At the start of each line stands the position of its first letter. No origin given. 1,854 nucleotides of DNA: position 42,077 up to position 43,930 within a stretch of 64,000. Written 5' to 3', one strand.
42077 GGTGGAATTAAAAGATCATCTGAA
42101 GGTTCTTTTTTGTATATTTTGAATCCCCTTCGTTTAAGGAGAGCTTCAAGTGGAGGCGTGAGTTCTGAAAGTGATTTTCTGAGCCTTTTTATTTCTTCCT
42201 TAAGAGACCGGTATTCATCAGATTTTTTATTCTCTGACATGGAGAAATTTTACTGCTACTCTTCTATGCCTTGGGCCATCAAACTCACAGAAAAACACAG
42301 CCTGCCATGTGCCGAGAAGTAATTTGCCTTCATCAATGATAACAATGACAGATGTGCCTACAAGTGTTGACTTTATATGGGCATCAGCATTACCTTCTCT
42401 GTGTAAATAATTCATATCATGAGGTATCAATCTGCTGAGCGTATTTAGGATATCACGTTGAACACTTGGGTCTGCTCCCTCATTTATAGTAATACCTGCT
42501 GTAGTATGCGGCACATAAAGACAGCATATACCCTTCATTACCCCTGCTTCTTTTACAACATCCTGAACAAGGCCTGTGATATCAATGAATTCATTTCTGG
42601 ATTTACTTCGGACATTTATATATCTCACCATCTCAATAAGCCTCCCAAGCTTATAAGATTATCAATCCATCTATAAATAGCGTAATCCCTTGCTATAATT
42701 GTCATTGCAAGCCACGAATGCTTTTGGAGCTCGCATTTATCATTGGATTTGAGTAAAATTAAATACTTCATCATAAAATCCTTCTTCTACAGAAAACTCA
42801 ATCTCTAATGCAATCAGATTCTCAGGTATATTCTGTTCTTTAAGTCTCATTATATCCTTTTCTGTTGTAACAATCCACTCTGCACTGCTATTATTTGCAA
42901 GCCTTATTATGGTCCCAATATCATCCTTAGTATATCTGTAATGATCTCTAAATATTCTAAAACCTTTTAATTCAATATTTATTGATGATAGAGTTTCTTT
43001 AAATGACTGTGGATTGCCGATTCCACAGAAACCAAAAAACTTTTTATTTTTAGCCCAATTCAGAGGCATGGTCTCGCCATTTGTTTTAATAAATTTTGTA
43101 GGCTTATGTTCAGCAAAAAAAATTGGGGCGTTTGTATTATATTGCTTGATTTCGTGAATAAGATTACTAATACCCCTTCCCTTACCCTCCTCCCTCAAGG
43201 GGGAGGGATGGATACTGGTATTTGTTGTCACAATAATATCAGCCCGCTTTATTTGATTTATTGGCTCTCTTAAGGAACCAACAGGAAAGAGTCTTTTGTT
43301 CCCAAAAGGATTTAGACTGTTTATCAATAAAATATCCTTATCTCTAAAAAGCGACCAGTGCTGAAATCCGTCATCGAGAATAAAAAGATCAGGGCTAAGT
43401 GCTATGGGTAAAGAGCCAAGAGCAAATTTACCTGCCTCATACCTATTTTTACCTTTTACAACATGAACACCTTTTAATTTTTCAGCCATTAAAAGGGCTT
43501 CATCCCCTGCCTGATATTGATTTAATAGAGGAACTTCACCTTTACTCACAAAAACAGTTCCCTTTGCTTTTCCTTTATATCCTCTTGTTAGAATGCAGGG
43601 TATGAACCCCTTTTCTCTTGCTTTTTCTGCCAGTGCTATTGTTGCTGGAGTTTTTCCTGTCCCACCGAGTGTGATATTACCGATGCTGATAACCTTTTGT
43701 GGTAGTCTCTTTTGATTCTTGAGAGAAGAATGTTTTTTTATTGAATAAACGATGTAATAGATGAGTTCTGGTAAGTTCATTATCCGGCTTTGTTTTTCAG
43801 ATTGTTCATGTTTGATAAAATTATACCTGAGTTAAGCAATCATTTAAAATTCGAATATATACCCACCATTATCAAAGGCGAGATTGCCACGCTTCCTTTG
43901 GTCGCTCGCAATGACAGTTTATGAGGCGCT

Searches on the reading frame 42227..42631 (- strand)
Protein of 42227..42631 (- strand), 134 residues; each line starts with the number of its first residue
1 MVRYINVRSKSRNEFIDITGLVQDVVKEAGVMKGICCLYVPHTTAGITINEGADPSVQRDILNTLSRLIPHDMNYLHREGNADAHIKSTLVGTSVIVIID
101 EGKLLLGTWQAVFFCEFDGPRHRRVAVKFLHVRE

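Call 57: search_protein_families(library=pfam, proteins=[window:42227-42631:-], max_evalue=0.001)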
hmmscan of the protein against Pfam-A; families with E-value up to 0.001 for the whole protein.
window:42227-42631:- (134 aa): 1 family
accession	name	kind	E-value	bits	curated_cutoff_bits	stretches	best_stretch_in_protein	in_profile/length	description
PF01894.22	UPF0047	-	6.3e-44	149.3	27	1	17-128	1-116/117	Uncharacterised protein family UPF0047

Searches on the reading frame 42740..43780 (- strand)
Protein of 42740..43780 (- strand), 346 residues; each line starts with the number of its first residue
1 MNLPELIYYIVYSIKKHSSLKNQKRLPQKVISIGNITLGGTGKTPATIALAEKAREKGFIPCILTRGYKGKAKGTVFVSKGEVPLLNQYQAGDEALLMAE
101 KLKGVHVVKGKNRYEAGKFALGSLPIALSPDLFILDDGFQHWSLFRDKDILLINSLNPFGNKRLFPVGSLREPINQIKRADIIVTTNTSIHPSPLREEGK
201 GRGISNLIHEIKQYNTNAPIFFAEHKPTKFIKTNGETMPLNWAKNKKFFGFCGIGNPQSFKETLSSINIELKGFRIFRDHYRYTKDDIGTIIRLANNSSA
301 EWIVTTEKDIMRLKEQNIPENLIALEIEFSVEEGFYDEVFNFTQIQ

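Call 57: search_protein_families(library=pfam, proteins=[window:42740-43780:-], max_evalue=0.001)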
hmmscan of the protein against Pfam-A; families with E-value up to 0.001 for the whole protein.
window:42740-43780:- (346 aa): 1 family
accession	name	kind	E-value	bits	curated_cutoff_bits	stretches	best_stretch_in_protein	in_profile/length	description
PF02606.20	LpxK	-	6.6e-78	262.5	27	1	7-336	11-320/328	Tetraacyldisaccharide-1-P 4'-kinase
